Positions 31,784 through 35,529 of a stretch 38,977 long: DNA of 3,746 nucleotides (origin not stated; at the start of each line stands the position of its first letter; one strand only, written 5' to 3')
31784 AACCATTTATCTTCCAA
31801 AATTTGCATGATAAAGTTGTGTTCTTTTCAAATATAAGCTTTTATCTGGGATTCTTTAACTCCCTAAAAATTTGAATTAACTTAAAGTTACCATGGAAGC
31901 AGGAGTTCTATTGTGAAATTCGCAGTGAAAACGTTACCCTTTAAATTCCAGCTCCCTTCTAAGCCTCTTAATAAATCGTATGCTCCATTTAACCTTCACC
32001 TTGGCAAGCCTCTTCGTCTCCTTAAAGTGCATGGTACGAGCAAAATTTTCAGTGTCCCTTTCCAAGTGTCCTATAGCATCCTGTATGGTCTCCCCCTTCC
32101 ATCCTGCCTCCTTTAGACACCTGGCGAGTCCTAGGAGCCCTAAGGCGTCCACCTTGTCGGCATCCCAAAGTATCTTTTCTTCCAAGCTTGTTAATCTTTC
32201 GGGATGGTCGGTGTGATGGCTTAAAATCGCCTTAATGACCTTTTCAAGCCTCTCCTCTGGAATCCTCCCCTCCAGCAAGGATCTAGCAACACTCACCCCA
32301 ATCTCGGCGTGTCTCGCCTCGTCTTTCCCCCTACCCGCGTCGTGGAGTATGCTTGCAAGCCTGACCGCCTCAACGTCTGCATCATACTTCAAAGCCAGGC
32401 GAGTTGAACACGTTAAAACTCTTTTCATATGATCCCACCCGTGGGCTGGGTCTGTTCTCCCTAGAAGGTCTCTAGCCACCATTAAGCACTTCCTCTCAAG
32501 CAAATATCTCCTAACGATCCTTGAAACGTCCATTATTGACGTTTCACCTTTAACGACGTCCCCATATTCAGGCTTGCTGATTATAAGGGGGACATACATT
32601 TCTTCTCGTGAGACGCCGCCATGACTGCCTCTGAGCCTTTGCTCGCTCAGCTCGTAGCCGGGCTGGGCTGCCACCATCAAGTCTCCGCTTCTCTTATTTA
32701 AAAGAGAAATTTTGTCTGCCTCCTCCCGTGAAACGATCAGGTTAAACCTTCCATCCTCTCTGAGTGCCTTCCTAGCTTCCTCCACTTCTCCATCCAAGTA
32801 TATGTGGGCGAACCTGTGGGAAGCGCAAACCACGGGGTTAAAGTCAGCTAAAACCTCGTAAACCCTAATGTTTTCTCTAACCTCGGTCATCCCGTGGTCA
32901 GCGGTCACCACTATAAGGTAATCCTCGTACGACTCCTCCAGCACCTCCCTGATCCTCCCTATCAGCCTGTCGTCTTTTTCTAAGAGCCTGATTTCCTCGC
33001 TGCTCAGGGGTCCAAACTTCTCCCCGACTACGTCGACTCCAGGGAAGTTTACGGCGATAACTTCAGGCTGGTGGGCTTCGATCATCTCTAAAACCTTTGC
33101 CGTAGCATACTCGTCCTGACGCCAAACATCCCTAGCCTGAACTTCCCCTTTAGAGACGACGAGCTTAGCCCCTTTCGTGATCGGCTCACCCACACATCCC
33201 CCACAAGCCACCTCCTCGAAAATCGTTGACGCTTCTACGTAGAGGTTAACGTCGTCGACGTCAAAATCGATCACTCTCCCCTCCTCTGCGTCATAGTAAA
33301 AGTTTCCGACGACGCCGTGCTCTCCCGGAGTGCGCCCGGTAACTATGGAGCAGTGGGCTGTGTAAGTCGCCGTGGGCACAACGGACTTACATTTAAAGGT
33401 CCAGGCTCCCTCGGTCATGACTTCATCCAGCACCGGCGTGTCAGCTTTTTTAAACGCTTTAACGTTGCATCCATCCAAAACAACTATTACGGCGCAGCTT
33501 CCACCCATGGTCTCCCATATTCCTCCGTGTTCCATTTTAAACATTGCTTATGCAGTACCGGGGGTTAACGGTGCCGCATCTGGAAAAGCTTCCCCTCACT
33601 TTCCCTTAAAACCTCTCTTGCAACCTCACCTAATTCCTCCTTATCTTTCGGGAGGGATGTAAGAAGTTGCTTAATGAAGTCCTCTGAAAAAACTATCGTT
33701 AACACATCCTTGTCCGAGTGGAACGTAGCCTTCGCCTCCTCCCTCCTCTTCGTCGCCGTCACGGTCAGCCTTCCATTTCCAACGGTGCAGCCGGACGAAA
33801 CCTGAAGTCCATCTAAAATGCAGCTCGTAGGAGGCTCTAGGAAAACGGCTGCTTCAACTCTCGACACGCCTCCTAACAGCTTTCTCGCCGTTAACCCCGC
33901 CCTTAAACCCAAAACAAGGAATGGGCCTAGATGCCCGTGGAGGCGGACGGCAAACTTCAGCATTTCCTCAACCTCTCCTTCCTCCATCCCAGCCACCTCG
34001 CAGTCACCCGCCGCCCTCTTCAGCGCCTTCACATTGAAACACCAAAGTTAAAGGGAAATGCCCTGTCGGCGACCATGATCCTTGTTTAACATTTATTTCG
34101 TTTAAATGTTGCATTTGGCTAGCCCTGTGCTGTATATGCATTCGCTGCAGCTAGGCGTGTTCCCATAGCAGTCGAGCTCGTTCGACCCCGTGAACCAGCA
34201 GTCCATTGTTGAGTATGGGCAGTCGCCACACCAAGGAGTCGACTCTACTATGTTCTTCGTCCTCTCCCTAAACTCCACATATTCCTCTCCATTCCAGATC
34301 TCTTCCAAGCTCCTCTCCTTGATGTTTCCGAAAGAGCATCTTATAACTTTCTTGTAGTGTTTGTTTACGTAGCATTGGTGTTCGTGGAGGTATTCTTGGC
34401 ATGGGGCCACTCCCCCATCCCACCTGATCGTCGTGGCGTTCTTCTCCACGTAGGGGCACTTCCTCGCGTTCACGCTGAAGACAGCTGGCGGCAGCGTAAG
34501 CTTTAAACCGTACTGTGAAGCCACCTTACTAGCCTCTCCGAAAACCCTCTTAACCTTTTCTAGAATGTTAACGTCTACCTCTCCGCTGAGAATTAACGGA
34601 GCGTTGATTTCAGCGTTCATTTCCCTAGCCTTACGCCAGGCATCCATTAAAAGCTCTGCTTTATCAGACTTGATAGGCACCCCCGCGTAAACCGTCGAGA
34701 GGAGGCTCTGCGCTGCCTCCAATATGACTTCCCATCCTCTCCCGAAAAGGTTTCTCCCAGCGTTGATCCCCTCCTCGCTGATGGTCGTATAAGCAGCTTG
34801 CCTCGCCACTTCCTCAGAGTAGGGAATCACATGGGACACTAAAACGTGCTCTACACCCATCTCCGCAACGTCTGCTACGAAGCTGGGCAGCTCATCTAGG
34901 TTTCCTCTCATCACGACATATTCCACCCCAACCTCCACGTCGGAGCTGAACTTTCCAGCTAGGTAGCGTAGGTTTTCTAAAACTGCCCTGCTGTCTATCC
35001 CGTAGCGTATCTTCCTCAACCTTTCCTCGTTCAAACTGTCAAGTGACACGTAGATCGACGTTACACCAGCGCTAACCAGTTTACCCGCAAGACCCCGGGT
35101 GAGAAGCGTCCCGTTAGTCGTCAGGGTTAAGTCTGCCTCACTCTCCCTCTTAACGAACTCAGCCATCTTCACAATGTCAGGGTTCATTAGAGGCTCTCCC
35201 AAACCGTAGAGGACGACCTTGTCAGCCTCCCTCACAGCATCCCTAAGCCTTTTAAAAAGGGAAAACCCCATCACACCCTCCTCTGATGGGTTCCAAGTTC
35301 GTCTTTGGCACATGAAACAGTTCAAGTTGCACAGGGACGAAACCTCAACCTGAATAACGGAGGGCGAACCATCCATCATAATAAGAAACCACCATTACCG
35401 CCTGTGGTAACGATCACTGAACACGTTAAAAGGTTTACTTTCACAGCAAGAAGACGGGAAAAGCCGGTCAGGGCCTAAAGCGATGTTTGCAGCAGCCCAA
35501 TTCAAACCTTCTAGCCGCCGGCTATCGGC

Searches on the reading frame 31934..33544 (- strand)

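Call 67: search_protein_families(library=pfam, proteins=[window:31934-33544:-], max_evalue=0.001)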
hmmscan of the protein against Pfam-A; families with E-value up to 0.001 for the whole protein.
window:31934-33544:- (536 aa): 3 families
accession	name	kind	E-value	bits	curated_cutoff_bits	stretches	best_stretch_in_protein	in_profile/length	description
PF01663.27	Phosphodiest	-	6.3e-41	141.5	23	1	19-303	2-327/342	Type I phosphodiesterase / nucleotide pyrophosphatase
PF01966.28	HD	-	4.7e-14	53.1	22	1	370-467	2-115/116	HD domain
PF01676.23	Metalloenzyme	-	2.5e-08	34.2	24.3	1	134-222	119-205/252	Metalloenzyme superfamily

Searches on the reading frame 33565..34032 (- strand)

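Call 67: search_protein_families(library=pfam, proteins=[window:33565-34032:-], max_evalue=0.001)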
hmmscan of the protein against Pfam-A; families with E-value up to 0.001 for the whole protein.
window:33565-34032:- (155 aa): 1 family
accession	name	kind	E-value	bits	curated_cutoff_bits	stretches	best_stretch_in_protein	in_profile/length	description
PF02663.19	FmdE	-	4.4e-16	59.6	22.9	1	31-131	1-106/133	FmdE, Molybdenum formylmethanofuran dehydrogenase operon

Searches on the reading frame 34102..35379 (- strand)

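Call 67: search_protein_families(library=pfam, proteins=[window:34102-35379:-], max_evalue=0.001)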
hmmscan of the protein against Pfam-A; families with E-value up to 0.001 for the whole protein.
window:34102-35379:- (425 aa): 2 families
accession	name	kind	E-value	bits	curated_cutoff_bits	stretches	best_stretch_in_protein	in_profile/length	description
PF04055.27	Radical_SAM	-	4.8e-22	79.3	29.5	1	12-163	2-157/166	Radical SAM superfamily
PF13186.11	SPASM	-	5.3e-15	55.9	21.5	1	308-388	1-67/67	Iron-sulfur cluster-binding domain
